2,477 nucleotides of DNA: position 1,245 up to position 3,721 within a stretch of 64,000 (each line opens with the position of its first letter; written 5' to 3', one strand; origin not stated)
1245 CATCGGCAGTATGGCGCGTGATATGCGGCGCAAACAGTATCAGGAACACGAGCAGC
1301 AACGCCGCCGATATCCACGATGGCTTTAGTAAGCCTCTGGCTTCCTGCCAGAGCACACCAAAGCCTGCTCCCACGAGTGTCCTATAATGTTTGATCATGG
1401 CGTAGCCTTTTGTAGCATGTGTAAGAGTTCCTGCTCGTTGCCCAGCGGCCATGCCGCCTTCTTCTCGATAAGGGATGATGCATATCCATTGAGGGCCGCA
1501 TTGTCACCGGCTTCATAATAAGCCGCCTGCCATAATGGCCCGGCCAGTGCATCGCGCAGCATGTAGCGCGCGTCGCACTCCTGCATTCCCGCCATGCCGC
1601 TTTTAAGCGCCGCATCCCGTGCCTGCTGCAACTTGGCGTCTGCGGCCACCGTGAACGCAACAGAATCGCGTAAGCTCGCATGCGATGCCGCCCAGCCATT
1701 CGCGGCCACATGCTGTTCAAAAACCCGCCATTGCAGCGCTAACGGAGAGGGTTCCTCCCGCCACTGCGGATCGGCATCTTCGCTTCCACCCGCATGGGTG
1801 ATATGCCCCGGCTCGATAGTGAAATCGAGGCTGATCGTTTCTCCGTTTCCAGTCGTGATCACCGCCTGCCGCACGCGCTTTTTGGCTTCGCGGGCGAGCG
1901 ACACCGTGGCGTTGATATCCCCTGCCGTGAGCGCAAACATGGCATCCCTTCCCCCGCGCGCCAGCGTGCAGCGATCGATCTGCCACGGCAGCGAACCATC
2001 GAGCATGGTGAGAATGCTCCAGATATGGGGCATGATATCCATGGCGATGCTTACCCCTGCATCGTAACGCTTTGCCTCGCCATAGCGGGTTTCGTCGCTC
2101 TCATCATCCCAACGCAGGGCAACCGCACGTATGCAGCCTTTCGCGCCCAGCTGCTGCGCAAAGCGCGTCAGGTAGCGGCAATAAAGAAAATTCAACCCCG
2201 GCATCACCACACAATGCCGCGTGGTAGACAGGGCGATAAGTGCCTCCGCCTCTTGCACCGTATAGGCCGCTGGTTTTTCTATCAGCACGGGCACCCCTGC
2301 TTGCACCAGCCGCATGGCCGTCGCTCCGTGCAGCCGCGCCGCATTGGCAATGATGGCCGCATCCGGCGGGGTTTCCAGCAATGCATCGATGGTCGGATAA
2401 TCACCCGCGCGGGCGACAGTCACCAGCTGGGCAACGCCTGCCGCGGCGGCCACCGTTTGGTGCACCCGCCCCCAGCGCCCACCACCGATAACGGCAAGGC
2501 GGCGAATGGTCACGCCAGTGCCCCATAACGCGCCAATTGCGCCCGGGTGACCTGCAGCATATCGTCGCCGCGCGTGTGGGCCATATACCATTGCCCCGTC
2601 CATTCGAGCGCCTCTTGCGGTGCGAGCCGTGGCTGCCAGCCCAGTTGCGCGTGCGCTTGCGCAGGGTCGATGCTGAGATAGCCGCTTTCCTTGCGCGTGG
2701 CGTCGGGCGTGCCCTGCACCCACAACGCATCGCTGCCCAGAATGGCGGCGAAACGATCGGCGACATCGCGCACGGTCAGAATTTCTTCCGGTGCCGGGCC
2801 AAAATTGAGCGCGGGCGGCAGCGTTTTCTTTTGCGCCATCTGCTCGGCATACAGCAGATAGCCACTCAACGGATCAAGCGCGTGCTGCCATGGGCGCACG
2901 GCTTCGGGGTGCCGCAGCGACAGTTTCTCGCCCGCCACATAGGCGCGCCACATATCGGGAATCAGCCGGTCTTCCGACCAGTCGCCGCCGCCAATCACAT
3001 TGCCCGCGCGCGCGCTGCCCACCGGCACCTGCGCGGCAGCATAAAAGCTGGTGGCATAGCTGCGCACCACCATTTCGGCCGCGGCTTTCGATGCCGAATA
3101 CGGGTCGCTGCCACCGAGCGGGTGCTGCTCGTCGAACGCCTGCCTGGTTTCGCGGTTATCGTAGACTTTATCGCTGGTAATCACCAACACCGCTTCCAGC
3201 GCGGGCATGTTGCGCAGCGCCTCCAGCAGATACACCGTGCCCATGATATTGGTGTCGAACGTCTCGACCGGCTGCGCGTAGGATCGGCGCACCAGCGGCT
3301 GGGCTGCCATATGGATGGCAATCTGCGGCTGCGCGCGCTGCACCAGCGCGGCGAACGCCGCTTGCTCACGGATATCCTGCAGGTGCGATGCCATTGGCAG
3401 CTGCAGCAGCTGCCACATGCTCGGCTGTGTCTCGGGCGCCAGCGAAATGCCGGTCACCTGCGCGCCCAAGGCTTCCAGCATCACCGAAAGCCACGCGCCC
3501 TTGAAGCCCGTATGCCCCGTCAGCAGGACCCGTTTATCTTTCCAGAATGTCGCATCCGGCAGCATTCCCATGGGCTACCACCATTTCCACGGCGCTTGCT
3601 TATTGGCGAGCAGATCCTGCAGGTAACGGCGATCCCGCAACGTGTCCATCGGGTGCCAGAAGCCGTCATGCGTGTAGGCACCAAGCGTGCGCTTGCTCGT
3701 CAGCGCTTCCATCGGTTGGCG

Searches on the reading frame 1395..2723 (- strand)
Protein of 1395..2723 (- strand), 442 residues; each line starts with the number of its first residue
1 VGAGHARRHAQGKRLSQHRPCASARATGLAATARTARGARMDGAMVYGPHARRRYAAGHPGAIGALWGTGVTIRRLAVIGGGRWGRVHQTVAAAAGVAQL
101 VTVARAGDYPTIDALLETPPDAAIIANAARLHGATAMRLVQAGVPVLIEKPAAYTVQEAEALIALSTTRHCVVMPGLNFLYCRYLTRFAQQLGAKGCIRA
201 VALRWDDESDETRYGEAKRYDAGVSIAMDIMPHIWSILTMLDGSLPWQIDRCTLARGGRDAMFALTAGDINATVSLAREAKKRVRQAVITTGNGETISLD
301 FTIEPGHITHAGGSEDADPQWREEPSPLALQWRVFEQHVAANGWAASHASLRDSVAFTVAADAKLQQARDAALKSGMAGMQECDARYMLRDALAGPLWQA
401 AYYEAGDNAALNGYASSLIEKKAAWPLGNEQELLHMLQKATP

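Call 92: search_protein_families(library=pfam, proteins=[window:1395-2723:-], max_evalue=0.00001)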
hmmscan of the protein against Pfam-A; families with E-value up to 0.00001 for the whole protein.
window:1395-2723:- (442 aa): 1 family
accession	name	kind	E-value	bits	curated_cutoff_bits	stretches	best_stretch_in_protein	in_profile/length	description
PF01408.29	GFO_IDH_MocA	-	1.9e-11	45.2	24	1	93-176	38-119/120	Oxidoreductase family, NAD-binding Rossmann fold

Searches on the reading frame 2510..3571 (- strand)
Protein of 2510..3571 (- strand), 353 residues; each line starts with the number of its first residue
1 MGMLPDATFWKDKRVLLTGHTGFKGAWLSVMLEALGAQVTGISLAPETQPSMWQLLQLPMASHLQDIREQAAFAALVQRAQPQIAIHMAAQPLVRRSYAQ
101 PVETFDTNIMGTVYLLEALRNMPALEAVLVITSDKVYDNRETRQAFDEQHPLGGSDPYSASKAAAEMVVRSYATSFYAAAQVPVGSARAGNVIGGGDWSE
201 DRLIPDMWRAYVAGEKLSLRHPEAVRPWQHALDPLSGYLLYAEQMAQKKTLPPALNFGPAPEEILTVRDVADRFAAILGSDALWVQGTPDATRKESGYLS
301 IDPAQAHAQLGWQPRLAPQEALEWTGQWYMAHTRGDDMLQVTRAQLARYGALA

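Call 92: search_protein_families(library=pfam, proteins=[window:2510-3571:-], max_evalue=0.00001)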
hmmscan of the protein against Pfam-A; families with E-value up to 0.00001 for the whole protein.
window:2510-3571:- (353 aa): 5 families
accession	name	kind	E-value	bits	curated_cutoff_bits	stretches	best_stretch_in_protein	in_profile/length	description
PF16363.11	GDP_Man_Dehyd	-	1.7e-34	120.2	27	1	16-321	1-328/332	GDP-mannose 4,6 dehydratase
PF01370.27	Epimerase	-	2.7e-33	115.8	20.9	1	15-248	1-231/240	NAD dependent epimerase/dehydratase family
PF02719.21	Polysacc_synt_2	-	2.3e-09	37.3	20.2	1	56-228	52-203/293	Polysaccharide biosynthesis protein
PF04321.23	RmlD_sub_bind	-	3.8e-08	33.2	27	1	14-176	2-143/287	RmlD substrate binding domain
PF07993.18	NAD_binding_4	-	6.1e-06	26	20.1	0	82-193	89-208/258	Male sterility protein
